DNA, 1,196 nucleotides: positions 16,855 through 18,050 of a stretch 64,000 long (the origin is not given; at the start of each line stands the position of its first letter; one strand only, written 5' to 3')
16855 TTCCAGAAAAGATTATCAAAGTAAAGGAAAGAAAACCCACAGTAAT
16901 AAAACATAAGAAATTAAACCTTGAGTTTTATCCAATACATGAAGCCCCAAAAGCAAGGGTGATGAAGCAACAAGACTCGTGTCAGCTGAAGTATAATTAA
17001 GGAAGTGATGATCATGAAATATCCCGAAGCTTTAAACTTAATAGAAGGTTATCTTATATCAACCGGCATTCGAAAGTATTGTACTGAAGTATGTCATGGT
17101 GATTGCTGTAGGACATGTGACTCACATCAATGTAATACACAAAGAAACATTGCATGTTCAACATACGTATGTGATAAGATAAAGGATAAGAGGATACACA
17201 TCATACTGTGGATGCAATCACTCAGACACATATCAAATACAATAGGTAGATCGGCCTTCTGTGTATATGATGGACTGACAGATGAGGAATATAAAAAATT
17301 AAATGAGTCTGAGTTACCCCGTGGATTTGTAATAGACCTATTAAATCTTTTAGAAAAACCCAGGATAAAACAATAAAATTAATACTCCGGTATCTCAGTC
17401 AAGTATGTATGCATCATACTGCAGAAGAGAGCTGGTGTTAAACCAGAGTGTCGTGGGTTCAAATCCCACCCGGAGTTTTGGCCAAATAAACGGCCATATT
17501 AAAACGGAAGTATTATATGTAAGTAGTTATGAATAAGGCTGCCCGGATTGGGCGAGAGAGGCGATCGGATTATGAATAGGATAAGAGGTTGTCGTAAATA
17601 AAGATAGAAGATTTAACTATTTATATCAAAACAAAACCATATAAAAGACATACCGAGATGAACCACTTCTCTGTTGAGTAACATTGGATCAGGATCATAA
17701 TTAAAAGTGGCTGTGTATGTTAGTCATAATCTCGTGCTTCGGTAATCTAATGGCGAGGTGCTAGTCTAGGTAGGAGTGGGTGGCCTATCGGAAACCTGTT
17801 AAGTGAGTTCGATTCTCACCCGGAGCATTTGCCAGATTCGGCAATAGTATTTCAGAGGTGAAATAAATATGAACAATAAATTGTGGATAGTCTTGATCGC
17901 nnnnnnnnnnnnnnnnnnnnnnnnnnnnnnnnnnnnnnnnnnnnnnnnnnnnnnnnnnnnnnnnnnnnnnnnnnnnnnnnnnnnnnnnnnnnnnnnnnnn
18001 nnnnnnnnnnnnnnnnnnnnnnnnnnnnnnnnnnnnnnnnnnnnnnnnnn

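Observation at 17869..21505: Cassette of three secreted multiheme c-type cytochromes (5 + 5 + 3 CxxCH) with secreted partners and a dedicated signal peptidase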

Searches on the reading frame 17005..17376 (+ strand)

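Call 5: search_protein_families(library=pfam, max_evalue=0.1, proteins=[window:17005-17376:+])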
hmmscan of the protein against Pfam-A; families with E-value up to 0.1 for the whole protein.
window:17005-17376:+ (123 aa): 1 family
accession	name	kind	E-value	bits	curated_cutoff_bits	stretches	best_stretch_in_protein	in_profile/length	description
PF12254.13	DNA_pol_alpha_N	-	0.0084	16.7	26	1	87-111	26-51/66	DNA polymerase alpha subunit p180 N terminal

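Call 48: search_protein_families(library=phrogs, max_evalue=0.01, proteins=[window:17005-17376:+])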
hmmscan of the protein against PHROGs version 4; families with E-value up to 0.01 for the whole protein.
window:17005-17376:+ (123 aa): 0 families

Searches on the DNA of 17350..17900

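Call 92: search_rna_families(source=window, start=17350, end=17900, threshold=evalue, max_evalue=1, show_alignments=2)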
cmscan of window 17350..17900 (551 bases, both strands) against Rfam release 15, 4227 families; matches with E-value up to 1: 2.
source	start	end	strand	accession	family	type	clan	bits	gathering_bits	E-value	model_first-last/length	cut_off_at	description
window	17384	17477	+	RF00005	tRNA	Gene; tRNA;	CL00001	40.1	29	4.5e-07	1-71/71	no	tRNA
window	17736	17827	+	RF00005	tRNA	Gene; tRNA;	CL00001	33.6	29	2.8e-05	1-71/71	no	tRNA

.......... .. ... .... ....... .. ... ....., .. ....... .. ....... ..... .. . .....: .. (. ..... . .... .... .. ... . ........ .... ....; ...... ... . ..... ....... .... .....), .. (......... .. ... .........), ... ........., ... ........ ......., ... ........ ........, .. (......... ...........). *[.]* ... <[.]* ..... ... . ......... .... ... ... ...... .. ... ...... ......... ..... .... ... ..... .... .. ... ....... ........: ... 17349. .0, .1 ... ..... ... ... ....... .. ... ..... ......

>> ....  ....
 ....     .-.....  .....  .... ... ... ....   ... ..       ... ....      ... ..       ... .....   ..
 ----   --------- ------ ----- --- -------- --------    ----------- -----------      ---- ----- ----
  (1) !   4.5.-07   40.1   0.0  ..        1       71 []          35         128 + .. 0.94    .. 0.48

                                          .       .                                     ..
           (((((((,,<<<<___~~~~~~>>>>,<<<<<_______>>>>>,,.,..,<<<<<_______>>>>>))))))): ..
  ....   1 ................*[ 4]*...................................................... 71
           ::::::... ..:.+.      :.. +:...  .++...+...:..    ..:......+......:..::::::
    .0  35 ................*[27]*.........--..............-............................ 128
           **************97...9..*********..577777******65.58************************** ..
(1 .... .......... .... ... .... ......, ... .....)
